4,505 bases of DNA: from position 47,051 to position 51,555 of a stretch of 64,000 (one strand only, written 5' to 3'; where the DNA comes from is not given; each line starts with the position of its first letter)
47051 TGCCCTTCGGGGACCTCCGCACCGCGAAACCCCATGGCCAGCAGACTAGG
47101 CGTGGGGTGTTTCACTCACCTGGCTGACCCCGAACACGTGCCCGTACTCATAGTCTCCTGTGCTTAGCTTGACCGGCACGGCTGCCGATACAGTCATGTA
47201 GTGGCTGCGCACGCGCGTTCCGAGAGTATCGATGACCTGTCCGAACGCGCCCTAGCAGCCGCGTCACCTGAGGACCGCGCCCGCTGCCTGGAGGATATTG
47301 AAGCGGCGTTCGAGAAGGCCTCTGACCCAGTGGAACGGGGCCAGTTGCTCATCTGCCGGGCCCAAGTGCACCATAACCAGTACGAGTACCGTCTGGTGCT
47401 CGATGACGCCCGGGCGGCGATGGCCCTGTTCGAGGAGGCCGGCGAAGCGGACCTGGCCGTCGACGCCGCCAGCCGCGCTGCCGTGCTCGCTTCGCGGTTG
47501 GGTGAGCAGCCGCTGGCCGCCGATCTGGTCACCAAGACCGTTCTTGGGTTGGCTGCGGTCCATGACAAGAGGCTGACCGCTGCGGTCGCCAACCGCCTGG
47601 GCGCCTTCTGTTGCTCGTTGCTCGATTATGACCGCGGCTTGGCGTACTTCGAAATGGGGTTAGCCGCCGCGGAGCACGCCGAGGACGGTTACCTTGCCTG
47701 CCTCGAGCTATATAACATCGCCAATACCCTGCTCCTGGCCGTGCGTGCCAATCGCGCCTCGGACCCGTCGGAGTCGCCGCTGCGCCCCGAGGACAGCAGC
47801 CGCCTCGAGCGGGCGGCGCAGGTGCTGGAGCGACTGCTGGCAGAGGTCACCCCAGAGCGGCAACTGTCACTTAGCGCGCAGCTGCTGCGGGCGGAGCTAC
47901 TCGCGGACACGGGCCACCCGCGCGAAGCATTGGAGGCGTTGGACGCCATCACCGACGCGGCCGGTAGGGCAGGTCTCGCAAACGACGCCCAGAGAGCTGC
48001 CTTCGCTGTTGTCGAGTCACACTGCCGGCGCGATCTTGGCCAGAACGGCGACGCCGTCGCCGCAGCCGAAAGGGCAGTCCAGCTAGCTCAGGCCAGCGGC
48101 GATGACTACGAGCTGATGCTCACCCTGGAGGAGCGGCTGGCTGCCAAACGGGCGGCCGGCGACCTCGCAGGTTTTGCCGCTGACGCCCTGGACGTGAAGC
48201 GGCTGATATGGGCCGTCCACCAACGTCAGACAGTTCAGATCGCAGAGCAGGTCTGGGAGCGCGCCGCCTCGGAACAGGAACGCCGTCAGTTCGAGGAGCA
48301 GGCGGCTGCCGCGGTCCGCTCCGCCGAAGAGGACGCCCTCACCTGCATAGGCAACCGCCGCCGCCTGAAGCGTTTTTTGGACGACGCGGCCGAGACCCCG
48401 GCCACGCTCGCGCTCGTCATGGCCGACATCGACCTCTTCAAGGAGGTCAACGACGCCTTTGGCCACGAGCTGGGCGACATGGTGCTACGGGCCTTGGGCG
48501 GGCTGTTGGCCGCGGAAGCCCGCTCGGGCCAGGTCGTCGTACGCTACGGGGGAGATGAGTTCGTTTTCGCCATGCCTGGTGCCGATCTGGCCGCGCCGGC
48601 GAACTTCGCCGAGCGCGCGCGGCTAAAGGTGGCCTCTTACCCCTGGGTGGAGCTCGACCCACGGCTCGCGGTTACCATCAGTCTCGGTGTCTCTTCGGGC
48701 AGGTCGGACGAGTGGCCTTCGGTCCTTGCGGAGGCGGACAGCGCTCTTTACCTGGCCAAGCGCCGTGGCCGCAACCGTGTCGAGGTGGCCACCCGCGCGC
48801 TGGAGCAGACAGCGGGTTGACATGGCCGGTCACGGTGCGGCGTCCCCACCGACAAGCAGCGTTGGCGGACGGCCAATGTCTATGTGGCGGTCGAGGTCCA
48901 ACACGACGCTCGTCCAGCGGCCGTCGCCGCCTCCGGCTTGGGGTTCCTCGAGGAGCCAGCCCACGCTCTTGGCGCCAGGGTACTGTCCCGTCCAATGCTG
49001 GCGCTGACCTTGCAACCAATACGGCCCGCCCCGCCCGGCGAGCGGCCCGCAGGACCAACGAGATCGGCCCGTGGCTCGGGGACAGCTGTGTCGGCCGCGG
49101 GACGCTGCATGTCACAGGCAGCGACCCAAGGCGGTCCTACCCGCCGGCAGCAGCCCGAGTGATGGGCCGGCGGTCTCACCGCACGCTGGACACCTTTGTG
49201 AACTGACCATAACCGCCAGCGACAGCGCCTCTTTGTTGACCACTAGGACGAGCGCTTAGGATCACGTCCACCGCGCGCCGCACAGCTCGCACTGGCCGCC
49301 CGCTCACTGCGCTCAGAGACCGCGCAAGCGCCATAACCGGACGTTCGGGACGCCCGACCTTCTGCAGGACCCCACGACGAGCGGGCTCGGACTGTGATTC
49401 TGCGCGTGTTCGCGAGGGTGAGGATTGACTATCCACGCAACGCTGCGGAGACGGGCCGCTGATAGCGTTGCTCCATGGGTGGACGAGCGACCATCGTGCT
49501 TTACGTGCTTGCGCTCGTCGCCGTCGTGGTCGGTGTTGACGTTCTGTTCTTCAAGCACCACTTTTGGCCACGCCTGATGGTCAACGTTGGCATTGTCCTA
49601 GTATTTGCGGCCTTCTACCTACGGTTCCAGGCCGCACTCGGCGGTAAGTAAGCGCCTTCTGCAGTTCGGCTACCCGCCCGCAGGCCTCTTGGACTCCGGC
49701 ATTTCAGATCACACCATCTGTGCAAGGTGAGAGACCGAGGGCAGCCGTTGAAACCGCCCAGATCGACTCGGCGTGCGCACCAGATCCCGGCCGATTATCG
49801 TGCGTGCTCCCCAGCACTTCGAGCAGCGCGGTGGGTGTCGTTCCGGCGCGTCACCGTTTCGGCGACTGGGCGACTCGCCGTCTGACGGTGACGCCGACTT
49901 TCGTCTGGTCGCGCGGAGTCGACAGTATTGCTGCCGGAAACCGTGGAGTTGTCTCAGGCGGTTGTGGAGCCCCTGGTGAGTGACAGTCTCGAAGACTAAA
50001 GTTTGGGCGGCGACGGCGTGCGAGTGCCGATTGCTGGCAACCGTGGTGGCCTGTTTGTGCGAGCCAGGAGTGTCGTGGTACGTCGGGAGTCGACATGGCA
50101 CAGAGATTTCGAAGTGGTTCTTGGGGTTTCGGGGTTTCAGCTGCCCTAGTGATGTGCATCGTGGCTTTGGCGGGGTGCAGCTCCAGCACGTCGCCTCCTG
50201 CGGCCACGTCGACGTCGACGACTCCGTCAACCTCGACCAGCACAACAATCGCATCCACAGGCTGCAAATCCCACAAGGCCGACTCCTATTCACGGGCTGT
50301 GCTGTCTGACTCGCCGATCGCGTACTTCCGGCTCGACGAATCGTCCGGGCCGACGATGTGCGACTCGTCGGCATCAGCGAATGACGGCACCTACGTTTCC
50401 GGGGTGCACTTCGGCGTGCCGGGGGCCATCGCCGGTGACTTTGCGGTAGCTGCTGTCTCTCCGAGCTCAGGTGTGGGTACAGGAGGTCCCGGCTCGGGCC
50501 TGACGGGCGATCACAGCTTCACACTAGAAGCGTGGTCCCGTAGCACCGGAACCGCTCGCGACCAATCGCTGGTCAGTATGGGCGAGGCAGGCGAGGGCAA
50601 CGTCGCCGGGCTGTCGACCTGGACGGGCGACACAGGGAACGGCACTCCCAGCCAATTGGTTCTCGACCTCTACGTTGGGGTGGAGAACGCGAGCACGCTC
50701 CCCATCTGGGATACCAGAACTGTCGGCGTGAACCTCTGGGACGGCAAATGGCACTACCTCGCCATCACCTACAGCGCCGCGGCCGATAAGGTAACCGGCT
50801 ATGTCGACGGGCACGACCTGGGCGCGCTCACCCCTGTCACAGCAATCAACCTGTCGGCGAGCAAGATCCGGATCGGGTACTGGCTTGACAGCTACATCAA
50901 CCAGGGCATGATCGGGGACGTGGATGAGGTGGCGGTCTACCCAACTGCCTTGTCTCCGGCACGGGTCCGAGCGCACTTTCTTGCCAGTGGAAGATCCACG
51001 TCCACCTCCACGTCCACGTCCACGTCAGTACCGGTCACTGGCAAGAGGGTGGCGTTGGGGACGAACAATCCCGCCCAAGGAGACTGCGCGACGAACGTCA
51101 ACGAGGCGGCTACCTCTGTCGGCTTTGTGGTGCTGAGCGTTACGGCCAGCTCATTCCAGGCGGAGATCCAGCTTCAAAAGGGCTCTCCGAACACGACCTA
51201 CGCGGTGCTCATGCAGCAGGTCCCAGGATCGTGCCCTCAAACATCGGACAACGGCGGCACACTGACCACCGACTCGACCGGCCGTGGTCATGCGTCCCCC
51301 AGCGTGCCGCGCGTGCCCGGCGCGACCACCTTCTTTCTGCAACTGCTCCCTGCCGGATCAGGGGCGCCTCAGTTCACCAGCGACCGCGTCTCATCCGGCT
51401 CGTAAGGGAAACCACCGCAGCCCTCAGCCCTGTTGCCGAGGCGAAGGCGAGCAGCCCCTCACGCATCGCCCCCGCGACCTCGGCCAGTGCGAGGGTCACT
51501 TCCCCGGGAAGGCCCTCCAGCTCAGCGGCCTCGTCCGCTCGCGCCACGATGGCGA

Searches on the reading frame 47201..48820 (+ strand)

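Call 32: search_protein_families(library=pfam, proteins=[window:47201-48820:+], max_evalue=0.001)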
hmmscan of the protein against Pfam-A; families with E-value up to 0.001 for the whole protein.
window:47201-48820:+ (539 aa): 1 family
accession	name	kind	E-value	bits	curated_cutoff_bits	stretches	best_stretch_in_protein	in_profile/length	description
PF00990.26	GGDEF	-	6.3e-32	111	23.8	1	377-526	3-161/161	Diguanylate cyclase, GGDEF domain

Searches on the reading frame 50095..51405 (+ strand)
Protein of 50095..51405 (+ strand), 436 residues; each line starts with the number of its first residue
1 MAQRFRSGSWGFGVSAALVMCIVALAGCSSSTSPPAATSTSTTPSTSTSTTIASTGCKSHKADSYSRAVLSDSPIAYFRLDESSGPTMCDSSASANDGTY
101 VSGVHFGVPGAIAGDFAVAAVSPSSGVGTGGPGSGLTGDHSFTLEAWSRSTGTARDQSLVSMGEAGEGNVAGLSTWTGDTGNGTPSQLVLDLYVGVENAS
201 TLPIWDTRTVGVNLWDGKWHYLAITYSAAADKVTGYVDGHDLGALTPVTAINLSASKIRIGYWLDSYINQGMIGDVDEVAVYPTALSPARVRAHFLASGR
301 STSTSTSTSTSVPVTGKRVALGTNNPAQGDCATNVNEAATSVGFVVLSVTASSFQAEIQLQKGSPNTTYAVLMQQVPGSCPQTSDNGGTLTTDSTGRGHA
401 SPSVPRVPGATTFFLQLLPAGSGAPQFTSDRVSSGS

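Call 32: search_protein_families(library=pfam, proteins=[window:50095-51405:+], max_evalue=0.001)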
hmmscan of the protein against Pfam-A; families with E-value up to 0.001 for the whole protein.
window:50095-51405:+ (436 aa): 1 family
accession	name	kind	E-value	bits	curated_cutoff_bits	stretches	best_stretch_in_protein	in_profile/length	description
PF13385.13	Laminin_G_3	-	7.5e-13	49.3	27.6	1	135-291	13-150/151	Concanavalin A-like lectin/glucanases superfamily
